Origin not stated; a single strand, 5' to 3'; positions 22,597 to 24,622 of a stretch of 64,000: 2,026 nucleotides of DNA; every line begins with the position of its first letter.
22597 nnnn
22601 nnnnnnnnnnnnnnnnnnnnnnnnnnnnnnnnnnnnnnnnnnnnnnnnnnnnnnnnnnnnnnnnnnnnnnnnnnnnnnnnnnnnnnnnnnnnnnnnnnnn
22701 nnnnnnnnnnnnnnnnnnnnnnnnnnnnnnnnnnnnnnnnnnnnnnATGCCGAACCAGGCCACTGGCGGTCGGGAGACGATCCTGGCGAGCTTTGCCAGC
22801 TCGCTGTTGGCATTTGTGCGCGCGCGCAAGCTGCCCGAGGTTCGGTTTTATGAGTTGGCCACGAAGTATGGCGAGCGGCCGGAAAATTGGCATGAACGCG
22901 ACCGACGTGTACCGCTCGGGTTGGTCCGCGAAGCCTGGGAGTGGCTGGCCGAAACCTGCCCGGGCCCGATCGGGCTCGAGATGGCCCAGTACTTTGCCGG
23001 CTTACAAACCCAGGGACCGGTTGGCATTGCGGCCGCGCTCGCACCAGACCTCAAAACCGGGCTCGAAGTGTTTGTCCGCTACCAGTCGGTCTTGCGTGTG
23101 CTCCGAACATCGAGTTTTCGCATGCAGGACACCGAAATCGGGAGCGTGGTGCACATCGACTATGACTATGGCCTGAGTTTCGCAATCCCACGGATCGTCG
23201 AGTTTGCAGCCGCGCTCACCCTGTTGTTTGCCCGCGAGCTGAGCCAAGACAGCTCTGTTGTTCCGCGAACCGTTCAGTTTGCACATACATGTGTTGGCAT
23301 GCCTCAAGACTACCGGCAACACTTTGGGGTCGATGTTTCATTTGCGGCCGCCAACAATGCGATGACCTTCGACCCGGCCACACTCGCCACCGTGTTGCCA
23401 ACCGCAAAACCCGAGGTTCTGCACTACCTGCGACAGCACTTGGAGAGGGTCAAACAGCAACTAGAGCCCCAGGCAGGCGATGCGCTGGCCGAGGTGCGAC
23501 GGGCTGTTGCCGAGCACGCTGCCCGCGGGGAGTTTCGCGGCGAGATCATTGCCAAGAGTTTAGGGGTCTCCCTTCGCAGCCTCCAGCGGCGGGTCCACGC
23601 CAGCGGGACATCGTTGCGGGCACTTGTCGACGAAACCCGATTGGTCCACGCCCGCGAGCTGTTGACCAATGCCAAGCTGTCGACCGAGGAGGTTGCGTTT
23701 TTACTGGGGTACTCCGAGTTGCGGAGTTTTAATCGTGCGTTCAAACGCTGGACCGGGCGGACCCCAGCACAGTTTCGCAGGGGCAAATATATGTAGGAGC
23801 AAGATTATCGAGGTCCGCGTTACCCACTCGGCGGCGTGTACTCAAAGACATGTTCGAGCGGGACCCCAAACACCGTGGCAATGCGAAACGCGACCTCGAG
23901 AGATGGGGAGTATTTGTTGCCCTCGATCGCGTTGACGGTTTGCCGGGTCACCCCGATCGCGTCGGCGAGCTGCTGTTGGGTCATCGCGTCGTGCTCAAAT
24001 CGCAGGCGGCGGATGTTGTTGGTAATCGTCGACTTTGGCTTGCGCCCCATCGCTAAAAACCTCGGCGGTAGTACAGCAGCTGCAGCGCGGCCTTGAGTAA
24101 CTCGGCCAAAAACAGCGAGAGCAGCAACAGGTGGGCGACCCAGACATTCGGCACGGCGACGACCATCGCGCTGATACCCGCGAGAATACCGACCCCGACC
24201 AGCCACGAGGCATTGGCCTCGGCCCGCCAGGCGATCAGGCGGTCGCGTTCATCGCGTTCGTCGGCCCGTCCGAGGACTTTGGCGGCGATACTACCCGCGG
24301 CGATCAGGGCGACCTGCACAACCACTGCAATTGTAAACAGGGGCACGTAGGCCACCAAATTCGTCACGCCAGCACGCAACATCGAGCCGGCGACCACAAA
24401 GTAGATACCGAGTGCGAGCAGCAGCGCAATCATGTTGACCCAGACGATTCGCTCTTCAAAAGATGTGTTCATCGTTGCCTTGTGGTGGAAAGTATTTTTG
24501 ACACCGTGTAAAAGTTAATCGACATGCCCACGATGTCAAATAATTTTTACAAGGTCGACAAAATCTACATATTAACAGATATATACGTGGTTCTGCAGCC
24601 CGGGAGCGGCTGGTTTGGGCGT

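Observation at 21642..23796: TerB-like N-domain fused to a Coq4-like HDxxH-x11-E zinc-motif domain, divergent from an AraC regulator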

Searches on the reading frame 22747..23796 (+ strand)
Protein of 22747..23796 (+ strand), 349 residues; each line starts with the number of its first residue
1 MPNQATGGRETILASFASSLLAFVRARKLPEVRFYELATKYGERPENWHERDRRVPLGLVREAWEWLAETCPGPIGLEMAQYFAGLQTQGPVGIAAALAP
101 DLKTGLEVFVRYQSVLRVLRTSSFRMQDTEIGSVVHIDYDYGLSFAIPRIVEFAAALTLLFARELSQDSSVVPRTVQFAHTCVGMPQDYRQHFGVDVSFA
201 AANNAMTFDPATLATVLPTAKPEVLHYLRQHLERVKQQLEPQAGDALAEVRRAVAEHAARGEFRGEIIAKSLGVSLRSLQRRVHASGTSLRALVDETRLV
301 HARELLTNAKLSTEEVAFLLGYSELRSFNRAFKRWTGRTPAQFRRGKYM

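Call 3: search_protein_families(library=pfam, proteins=[window:22747-23796:+], max_evalue=1)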
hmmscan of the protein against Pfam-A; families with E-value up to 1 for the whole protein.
window:22747-23796:+ (349 aa): 5 families
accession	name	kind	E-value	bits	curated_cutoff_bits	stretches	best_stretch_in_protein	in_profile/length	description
PF12833.13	HTH_18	-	5.4e-21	75.1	33.6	1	268-345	1-79/80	Helix-turn-helix domain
PF12625.12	Arabinose_bd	-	2.5e-18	67.3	27.6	1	42-215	12-183/185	Arabinose-binding domain of AraC transcription regulator, N-term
PF00165.29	HTH_AraC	-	1.3e-07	32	26.6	1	314-345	12-42/42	Bacterial regulatory helix-turn-helix proteins, AraC family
PF01442.23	Apolipoprotein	-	0.11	12.6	90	1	228-292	42-106/190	Apolipoprotein A1/A4/E domain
PF13384.12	HTH_23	-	0.15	12.3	24.6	0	249-285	5-40/50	Homeodomain-like domain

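Call 4: search_protein_families(library=ncbifam, proteins=[window:22747-23796:+], max_evalue=1)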
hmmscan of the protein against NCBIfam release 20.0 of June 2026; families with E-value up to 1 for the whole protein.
window:22747-23796:+ (349 aa): 31 families (the best 25 are shown)
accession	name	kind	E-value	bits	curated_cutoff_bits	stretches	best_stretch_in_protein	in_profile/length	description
NF049968.1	QhpR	equivalog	5.5e-47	160.3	250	1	75-344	21-284/284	AraC-like transcriptional regulator QhpR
NF050186.1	TransRegGliRPseudo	equivalog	1e-30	107.2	570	1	148-345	138-335/338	AraC family transcriptional regulator GliR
NF053784.1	TranRegCyprAlk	equivalog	1.1e-25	90.8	500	1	76-345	70-335/336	transcriptional regulator CypR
NF006902.0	PRK09393.1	equivalog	3.5e-11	42.9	425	1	235-345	209-320/327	transcriptional regulator FtrA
NF007243.0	PRK09685.1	equivalog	5.5e-11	42.4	199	1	228-345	182-300/303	transcriptional regulator FeaR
NF052534.1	RzbtTranRegRhrA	equivalog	8.6e-09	35.1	500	1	224-345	188-309/312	rhizobactin biosynthesis transcriptional regulator RhrA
TIGR04094.1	adjacent_YSIRK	equivalog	2.6e-07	30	200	1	268-344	307-383/383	YSIRK-targeted surface antigen transcriptional regulator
NF007860.0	PRK10572.1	equivalog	3.5e-07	29.4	208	1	232-347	170-285/292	arabinose operon transcriptional regulator AraC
NF010028.0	PRK13503.1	equivalog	1.1e-06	28.3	288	1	259-347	184-273/278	HTH-type transcriptional activator RhaS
TIGR02297.1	HpaA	equivalog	4e-06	26.3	274.65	1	284-345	225-286/287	4-hydroxyphenylacetate catabolism regulatory protein HpaA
NF047455.1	TF_Staph_AryK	equivalog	9.3e-06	24.1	850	1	261-345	172-257/759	transcriptional regulator AryK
NF049932.1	TranspRegBtr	equivalog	1.1e-05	24.2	900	1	268-345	186-264/531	bacillibactin transport transcriptional regulator Btr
NF007584.0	PRK10219.1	equivalog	2.1e-05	24.8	174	1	266-345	25-105/107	superoxide response transcriptional regulator SoxS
NF007432.1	PRK09978.1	equivalog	2.7e-05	23.5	500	1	267-344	163-240/274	DNA-binding transcriptional regulator GadX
NF047788.1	TransRegPocR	equivalog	5.3e-05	22.6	500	1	287-346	231-290/296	transcriptional regulator PocR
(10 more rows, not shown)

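Call 69: search_protein_families(library=padloc, proteins=[window:22747-23796:+], max_evalue=0.01)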
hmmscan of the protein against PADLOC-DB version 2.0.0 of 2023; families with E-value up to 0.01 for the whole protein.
window:22747-23796:+ (349 aa): 0 families

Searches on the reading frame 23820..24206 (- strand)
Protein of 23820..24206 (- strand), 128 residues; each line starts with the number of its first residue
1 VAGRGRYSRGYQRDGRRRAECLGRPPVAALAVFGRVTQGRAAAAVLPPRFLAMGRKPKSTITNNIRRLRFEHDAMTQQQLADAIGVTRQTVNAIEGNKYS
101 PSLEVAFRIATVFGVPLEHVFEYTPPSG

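Call 3: search_protein_families(library=pfam, proteins=[window:23820-24206:-], max_evalue=1)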
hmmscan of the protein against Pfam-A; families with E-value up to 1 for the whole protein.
window:23820-24206:- (128 aa): 21 families
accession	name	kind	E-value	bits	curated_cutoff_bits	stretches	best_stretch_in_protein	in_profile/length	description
PF01381.28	HTH_3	-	1e-13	51.5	23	1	75-118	10-53/55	Helix-turn-helix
PF13560.12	HTH_31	-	3.1e-07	31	27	1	66-118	7-59/64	Helix-turn-helix domain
PF13443.12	HTH_26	-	2.7e-06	28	22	1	67-125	4-62/63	Cro/C1-type HTH DNA-binding domain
PF12844.13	HTH_19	-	4.9e-06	26.8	30.2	1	64-118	3-56/64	Helix-turn-helix domain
PF04545.22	Sigma70_r4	-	2.2e-05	24.3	24.1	1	67-95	14-41/50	Sigma-70, region 4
PF13545.12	HTH_Crp_2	-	0.00011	22.5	27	1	74-93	22-41/70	Crp-like helix-turn-helix domain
PF07022.19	Phage_CI_repr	-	0.00075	20.2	22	1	76-119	14-56/65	Bacteriophage CI repressor helix-turn-helix domain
PF12802.13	MarR_2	-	0.0029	18.2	27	1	71-93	18-39/61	MarR family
PF00325.26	Crp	-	0.004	17.3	21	1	74-92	2-20/32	Bacterial regulatory proteins, crp family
PF13412.12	HTH_24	-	0.0049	16.8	21.9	1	75-93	18-36/48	Winged helix-turn-helix DNA-binding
PF08279.18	HTH_11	-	0.0057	17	25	1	67-91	8-32/55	HTH domain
PF13384.12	HTH_23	-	0.02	15.1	24.6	1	73-92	16-35/50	Homeodomain-like domain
PF01047.28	MarR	-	0.021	15.2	24.6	1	71-92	14-35/59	MarR family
PF00392.27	GntR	-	0.037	14.1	27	1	61-92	9-42/64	Bacterial regulatory proteins, gntR family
PF02796.21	HTH_7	-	0.062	13.9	23.8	1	54-91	1-38/45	Helix-turn-helix domain of resolvase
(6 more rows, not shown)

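Call 69: search_protein_families(library=padloc, proteins=[window:23820-24206:-], max_evalue=0.01)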
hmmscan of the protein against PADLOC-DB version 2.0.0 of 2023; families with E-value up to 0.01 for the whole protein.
window:23820-24206:- (128 aa): 16 families
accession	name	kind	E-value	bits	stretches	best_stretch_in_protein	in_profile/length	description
PDLC02926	HTH_VI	-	6.7e-10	37.1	1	61-119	2-59/92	-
PDLC03665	Control_protein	-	1.1e-07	30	1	61-124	9-72/77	control protein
PDLC03944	RmrA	-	2.3e-07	28.2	1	71-122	16-67/384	-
PDLC03947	RmrA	-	1.1e-06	25.7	1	57-122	8-72/383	-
PDLC03952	RmrA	-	4.9e-06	23.6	1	64-122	26-83/395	-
PDLC03954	RmrA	-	6.7e-06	23.3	1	64-119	14-68/380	-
PDLC04142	capH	-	7.8e-06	24.9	1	62-118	8-63/103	capH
PDLC03949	RmrA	-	8.2e-06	22.9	1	72-123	13-64/363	-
PDLC04775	PDC-M69A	-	9.1e-06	24.2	1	61-120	8-66/113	-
PDLC03945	RmrA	-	1.1e-05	22.7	1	63-120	5-61/394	-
PDLC03955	RmrA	-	0.00035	17.9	1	73-119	32-78/371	-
PDLC03946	RmrA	-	0.00056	16.8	1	72-122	13-63/357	-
PDLC04133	mad1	-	0.00077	17.7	1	71-93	2-24/60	mads_1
PDLC03951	RmrA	-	0.0011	16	1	66-122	14-69/400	-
PDLC03943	RmrA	-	0.0015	15.7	1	64-122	6-62/370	-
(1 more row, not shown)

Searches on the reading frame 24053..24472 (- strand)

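Call 3: search_protein_families(library=pfam, proteins=[window:24053-24472:-], max_evalue=1)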
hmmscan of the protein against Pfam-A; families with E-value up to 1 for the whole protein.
window:24053-24472:- (139 aa): 2 families
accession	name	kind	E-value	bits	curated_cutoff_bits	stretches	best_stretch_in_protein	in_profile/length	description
PF07869.17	DUF1656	-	0.02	15.3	26.5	1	14-52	13-51/56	Protein of unknown function (DUF1656)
PF20389.3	DUF6684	-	0.058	14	24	1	12-76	16-78/79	Family of unknown function (DUF6684)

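Call 69: search_protein_families(library=padloc, proteins=[window:24053-24472:-], max_evalue=0.01)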
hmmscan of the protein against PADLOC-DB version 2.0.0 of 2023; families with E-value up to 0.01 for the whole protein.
window:24053-24472:- (139 aa): 0 families
